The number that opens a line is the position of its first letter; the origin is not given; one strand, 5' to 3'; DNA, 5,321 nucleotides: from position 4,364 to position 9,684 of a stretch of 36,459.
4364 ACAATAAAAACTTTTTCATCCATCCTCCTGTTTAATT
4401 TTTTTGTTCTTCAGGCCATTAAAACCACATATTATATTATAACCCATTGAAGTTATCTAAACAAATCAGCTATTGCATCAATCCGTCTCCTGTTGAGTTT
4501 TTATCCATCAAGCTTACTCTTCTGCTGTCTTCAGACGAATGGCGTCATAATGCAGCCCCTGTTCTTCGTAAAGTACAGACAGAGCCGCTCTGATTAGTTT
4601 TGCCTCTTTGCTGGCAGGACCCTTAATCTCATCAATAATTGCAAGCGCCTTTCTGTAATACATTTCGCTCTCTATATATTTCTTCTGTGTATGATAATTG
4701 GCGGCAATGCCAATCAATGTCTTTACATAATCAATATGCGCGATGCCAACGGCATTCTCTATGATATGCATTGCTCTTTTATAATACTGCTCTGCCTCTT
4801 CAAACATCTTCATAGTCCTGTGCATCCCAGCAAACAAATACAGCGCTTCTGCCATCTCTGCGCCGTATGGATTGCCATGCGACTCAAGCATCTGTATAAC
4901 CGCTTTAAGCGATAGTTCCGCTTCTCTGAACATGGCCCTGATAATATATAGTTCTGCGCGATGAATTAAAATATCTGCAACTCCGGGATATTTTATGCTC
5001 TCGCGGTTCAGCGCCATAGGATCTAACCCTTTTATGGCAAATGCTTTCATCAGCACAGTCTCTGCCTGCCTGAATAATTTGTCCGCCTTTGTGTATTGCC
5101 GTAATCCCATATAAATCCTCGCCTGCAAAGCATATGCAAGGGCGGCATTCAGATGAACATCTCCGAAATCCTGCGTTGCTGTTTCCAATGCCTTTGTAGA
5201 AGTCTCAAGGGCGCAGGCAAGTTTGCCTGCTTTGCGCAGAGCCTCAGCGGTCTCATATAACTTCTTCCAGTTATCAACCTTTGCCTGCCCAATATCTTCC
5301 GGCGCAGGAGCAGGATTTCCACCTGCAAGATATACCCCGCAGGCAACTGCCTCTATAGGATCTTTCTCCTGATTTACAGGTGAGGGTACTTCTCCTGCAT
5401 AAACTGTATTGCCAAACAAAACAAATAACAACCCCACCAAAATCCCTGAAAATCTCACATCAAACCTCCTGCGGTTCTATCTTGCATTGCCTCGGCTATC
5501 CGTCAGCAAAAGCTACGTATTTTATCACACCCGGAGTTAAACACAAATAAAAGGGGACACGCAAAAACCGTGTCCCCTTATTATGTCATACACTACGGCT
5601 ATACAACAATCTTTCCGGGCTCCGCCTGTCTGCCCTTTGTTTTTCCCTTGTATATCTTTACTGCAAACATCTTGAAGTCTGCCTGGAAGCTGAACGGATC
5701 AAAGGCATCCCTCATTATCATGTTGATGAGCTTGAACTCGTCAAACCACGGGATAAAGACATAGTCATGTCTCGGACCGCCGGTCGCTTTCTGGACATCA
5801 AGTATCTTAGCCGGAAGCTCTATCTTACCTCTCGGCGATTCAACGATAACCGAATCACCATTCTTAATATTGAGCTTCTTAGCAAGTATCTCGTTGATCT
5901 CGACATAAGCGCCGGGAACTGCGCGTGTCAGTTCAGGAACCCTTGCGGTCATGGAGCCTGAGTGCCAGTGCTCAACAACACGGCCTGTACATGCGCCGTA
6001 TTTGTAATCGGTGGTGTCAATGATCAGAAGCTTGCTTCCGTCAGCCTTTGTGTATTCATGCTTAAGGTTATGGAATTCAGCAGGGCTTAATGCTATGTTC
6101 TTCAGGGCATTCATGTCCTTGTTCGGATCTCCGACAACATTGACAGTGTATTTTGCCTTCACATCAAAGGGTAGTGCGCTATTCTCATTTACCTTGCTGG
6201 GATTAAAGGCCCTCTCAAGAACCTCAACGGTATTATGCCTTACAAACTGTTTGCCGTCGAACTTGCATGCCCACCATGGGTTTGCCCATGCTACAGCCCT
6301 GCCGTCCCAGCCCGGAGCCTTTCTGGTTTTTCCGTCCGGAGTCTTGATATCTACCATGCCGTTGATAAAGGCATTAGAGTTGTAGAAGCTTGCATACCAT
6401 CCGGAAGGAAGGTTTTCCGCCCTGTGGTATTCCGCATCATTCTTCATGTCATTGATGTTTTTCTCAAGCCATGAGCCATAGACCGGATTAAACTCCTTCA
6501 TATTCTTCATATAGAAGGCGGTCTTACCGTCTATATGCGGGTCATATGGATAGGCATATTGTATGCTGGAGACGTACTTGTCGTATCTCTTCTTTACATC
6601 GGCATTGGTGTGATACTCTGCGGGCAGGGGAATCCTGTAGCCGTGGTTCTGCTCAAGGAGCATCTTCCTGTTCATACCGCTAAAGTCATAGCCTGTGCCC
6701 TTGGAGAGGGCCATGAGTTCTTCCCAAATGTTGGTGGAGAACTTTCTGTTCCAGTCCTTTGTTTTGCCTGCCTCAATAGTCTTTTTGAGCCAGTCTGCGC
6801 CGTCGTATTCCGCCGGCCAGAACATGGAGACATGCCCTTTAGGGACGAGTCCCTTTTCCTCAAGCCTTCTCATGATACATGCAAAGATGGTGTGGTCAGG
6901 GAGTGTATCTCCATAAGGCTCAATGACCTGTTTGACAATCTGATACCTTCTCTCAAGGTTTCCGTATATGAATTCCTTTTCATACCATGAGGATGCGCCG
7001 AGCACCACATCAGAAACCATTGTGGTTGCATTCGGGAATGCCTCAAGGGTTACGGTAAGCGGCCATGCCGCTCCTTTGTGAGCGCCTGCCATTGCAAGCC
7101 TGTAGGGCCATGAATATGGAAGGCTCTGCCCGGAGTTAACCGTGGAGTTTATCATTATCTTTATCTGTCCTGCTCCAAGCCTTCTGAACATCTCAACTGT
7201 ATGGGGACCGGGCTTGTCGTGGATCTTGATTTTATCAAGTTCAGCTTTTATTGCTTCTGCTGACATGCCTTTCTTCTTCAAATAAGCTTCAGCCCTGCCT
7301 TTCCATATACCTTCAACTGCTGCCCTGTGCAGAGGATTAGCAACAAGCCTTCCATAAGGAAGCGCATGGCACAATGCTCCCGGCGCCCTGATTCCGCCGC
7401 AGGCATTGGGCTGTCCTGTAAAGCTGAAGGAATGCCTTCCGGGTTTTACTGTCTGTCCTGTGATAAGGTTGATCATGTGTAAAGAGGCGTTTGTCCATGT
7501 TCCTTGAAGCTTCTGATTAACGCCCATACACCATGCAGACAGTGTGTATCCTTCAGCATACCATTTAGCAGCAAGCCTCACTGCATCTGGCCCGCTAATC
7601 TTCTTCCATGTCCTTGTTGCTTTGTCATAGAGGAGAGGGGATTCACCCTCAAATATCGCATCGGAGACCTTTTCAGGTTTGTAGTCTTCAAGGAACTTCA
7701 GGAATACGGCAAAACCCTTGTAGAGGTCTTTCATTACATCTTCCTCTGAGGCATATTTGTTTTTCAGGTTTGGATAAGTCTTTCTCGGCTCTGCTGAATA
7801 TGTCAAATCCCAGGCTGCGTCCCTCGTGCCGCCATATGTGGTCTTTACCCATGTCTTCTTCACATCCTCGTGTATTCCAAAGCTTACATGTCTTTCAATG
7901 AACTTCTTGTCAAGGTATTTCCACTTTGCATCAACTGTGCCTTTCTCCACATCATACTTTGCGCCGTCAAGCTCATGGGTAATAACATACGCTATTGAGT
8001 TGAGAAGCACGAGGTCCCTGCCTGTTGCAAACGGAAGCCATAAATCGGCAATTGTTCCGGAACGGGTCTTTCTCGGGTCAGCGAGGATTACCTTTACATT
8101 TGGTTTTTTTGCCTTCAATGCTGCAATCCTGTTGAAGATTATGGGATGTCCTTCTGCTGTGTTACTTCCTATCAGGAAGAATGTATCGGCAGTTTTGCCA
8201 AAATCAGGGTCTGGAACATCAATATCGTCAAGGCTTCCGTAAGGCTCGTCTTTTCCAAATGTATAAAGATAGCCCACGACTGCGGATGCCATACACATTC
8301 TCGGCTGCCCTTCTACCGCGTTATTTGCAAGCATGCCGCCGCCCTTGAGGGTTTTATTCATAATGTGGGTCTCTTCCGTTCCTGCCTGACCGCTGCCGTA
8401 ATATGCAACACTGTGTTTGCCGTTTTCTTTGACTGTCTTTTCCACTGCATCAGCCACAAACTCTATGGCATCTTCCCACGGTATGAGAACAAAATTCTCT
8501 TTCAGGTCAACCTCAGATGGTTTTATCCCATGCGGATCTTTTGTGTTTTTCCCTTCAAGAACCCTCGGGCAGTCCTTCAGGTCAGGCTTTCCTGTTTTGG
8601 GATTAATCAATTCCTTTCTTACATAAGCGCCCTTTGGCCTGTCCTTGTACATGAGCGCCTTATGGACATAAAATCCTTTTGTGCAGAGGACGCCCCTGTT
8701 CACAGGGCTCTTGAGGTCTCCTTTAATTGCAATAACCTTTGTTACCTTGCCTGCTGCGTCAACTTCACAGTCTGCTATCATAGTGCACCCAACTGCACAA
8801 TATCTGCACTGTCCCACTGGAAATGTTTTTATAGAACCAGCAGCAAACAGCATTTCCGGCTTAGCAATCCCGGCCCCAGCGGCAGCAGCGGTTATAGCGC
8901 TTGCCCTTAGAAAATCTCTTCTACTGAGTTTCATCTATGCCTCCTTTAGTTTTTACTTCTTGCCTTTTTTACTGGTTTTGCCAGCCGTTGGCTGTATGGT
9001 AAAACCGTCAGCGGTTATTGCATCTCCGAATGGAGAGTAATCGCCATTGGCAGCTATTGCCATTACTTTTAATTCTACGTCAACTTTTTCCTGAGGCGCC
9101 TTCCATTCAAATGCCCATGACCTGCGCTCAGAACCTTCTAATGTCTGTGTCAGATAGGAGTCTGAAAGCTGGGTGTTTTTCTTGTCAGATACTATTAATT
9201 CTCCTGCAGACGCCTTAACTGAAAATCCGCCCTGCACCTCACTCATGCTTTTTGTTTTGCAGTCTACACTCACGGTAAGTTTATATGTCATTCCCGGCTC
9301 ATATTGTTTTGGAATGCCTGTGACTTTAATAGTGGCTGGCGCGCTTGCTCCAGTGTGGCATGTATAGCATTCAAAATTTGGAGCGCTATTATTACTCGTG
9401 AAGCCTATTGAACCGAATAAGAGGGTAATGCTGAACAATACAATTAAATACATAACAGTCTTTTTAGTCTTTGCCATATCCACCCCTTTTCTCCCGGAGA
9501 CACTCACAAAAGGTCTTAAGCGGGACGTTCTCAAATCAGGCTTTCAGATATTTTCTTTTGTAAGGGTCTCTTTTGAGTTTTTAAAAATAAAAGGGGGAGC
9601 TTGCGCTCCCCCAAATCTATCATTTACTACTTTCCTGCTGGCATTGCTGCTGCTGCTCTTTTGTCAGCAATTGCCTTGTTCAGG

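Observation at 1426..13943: Self-contained periplasmic nitrate-to-ammonium island with non-canonical parts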

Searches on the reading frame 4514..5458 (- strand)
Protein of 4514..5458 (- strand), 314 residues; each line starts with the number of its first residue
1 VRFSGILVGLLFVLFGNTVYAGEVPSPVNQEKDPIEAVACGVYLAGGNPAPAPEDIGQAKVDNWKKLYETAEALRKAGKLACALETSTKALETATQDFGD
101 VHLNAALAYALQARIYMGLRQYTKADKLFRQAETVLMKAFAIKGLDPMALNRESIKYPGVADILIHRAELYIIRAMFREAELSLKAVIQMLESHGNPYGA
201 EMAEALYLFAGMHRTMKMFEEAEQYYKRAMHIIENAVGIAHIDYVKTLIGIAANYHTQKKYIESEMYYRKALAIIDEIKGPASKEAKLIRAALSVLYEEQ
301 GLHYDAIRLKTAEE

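Call 4: search_protein_families(library=pfam, proteins=[window:4514-5458:-], max_evalue=0.01)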
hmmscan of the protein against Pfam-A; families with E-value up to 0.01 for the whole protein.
window:4514-5458:- (314 aa): 10 families
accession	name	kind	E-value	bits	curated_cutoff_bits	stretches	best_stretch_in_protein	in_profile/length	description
PF13424.12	TPR_12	-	9.1e-22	77.5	30.1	3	201-274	1-74/77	Tetratricopeptide repeat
PF24885.1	TPR_NPHP3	-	1.8e-14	54.2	100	1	176-284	114-222/239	Nephrocystin-3 TPR domain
PF13374.12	TPR_10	-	3.4e-07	30.5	27.5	1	206-243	5-42/42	Tetratricopeptide repeat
PF00515.34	TPR_1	-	4.8e-06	26.6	27.8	0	211-232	9-30/34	Tetratricopeptide repeat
PF13181.12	TPR_8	-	1.3e-05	25.4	25.7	0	203-230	1-28/34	Tetratricopeptide repeat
PF07719.23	TPR_2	-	1.9e-05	24.9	27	0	106-132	1-27/34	Tetratricopeptide repeat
PF17874.7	TPR_MalT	-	0.00011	22.1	45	0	158-253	77-172/336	MalT-like TPR region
PF10345.15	Cohesin_load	-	0.0041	16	25.8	0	106-233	295-428/585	Cohesin loading factor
PF13176.12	TPR_7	-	0.0056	17.1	27.9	0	108-131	1-24/36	Tetratricopeptide repeat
PF25515.1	Arm_PDR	-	0.0098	16.4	27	1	76-138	16-81/145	Plastid division regulator ARM repeat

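Call 5: search_protein_families(library=ncbifam, proteins=[window:4514-5458:-], max_evalue=0.01)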
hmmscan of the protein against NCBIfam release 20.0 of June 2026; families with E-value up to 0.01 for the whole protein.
window:4514-5458:- (314 aa): 2 families
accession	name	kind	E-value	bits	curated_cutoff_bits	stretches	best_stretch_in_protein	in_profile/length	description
NF040586.1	FxSxx_TPR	equivalog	0.0022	16.5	300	0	73-128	523-578/830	FxSxx-COOH system tetratricopeptide repeat protein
NF053607.1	CHU_0125_OmpA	equivalog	0.0034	15.9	620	0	58-146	47-134/639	CHU_0125 family OmpA-like outer membrane integrity protein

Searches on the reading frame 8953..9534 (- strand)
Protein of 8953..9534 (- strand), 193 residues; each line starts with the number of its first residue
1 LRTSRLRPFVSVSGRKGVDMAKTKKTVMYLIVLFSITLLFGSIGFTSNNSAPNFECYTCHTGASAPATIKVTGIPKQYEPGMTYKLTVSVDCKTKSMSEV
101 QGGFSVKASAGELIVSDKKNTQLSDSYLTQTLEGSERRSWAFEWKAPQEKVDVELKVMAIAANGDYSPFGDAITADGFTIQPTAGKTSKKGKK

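Call 4: search_protein_families(library=pfam, proteins=[window:8953-9534:-], max_evalue=0.01)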
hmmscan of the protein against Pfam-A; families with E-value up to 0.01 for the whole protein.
window:8953-9534:- (193 aa): 0 families

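Call 5: search_protein_families(library=ncbifam, proteins=[window:8953-9534:-], max_evalue=0.01)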
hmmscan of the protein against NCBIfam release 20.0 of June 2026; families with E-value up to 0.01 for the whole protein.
window:8953-9534:- (193 aa): 2 families
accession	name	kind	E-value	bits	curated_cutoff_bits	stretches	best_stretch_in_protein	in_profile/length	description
NF041895.1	choice_anch_V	domain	1.2e-27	96.8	42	1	31-175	2-146/150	choice-of-anchor V domain-containing protein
NF041894.1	MXAN_6652_fam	equivalog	7.1e-08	32.2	200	1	32-188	7-161/203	MXAN_6652 family MXYO-CTERM-anchored protein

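Call 32: find_homologous_proteins(query=window:8953-9534:-, max_evalue=0.001)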
Query window:8953-9534:- (193 aa): 33 proteins with E <= 0.001 among 190 candidates.
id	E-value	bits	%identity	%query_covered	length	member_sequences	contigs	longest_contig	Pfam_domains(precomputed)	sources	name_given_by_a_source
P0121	7.3e-104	363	91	95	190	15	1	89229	-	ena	-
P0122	1.6e-76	274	70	90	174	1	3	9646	-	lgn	-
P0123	2.4e-53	198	57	82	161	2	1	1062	-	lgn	-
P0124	8.8e-53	196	58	78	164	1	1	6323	-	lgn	-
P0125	1.5e-50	189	54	82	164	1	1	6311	-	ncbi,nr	ncbi:MAG: hypothetical protein HZA14_12370 [Nitrospirae bacterium]|nr:hypothetical protein [Nitrospi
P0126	3.2e-50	188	59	73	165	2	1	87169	-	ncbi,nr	ncbi:MAG: hypothetical protein QMD01_01640 [Thermodesulfovibrionales bacterium]|nr:hypothetical prot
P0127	4.9e-50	187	55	79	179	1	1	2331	-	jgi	jgi:hypothetical protein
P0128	8.9e-50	187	53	82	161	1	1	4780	-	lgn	-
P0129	1.2e-49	186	58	77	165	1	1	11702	-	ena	-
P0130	1.5e-49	186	59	73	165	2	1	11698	-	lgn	-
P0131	2.5e-49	185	49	93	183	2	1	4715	-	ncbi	-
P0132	2.7e-49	185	55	82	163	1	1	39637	-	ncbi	-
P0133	1.8e-48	182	53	82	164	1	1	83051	-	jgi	jgi:hypothetical protein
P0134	3.1e-48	182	52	81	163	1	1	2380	-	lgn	-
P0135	4.1e-48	181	53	82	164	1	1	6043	-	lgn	-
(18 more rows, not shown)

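Call 42: predict_structure(alignment_id=A1)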
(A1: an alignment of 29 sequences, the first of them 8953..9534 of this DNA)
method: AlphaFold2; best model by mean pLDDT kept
length: 193 residues; sequences in the alignment: 29
mean_pLDDT: 85.3   pTM: 0.70
mean pLDDT of the five models: 85.3, 84.6, 83.8, 82.8, 79.6
residues with pLDDT >= 90: 108; 70-90: 46; 50-70: 38; < 50: 1
segments of 3 or more residues with pLDDT < 50: none
pLDDT, mean of each block of 10 residues (from residue 1): 63 59 85 89 61 82 79 97 98 89 96 98 96 94 98 96 83 94 75 56
secondary structure, 60 per line:
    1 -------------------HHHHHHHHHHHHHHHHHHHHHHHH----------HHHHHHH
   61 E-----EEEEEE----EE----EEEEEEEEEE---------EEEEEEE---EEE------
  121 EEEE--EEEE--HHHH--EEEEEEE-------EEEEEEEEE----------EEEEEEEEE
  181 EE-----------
elements in order: H20-43 H54-60 E67-72 E83-92 E102-108 E112-114 E121-124 E127-130 H133-136 E139-145 E153-161 E172-182

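Call 45: search_protein_representatives(alignment_id=A1)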
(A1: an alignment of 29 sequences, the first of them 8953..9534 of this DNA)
Query: 29 sequences, 163 profile positions. Proteins with E-value up to 0.001 (for the whole library): 6312; up to 1e-10: 2230; up to 1e-30: 18. The best 150 are listed.
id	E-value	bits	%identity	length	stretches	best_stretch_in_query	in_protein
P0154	1.9e-55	202.8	-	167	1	1-162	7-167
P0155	2.6e-54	199.1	-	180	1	3-162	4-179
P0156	3.0e-52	192.4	-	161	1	1-160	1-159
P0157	1.3e-50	187.0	-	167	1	6-161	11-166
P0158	4.0e-50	185.4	-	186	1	7-162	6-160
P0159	9.6e-50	184.2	-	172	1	6-161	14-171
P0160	3.0e-48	179.3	-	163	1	8-158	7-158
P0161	5.4e-48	178.5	-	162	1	11-162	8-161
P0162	1.8e-47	176.8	-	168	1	2-160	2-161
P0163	2.5e-46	173.1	-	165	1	3-163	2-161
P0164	1.4e-43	164.2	-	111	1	53-162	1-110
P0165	8.4e-43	161.6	-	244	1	7-162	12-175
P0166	1.3e-38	148.0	-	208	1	13-162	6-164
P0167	2.9e-36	140.4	-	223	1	2-162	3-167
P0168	6.9e-34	132.7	-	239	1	5-160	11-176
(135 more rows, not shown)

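Call 47: fold_search(model_id=the predicted structure, library=pdb)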
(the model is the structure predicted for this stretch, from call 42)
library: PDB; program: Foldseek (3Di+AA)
matches with E <= 10: 1925; with E <= 0.001: 36
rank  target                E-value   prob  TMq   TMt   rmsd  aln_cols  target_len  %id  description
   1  2zot_C                5.2e-07  1.00  0.44  0.59   4.2       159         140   17  Crystal structure of human F-spondin reeler domain (fragment 1) (released 2008-10-14)
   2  2zot_A                1.1e-06  1.00  0.46  0.62   4.4       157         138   17  Crystal structure of human F-spondin reeler domain (fragment 1) (released 2008-10-14)
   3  2zou_A                3.7e-06  1.00  0.45  0.62   3.3       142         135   18  Crystal structure of human F-spondin reeler domain (fragment 2) (released 2008-10-14)
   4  4lba_A                7.8e-05  1.00  0.39  0.63   3.9       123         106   13  Crystal structure of a conjugative transposon lipoprotein (BACEGG_03088) from Bacteroides eggerthii DSM 20697 at 1.70  (released 2013-08-07)
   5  4lba_B                1.6e-04  1.00  0.42  0.67   3.7       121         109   16  Crystal structure of a conjugative transposon lipoprotein (BACEGG_03088) from Bacteroides eggerthii DSM 20697 at 1.70  (released 2013-08-07)
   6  6gkd_B                2.3e-04  1.00  0.37  0.52   6.2       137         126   10  human NBD1 of CFTR in complex with nanobodies D12 and G3a (released 2019-06-19)
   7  2vo8                  2.5e-04  1.00  0.39  0.51   4.8       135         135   10  Cohesin module from Clostridium perfringens ATCC13124 family 33 glycoside hydrolase. (released 2008-09-02)
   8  2p9r_A                3.0e-04  1.00  0.31  0.50   7.2       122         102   17  Human alpha2-macroglogulin is composed of multiple domains, as predicted by homology with complement component C3 (released 2007-08-21)
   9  6gkd_J                3.2e-04  1.00  0.39  0.57   5.8       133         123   11  human NBD1 of CFTR in complex with nanobodies D12 and G3a (released 2019-06-19)
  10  6fpv_A                3.5e-04  1.00  0.36  0.53   6.4       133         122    8  A llama-derived JBP1-targeting nanobody (released 2018-10-31)
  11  5cl2_B                4.2e-04  1.00  0.32  0.26  12.0       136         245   16  Crystal structure of Spo0M, sporulation control protein, from Bacillus subtilis. (released 2015-12-16)
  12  9b9j_H                4.7e-04  1.00  0.34  0.50   7.0       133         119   12  Integrin alpha-5 beta-1 in complex with BIIG2 Fab (released 2025-02-05)
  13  6fpv_B                5.0e-04  1.00  0.38  0.56   5.9       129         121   12  A llama-derived JBP1-targeting nanobody (released 2018-10-31)
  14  9lj6                  5.0e-04  1.00  0.36  0.29   5.7       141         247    8  Crystal Structure of C-terminal rigid fragment containing middle and C-terminal domains of the Basal pilin EbpB from Ent (released 2025-07-16)
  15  9ocl_H                5.0e-04  1.00  0.32  0.44  10.5       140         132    9  PV2-10D2 Complex (released 2025-12-17)
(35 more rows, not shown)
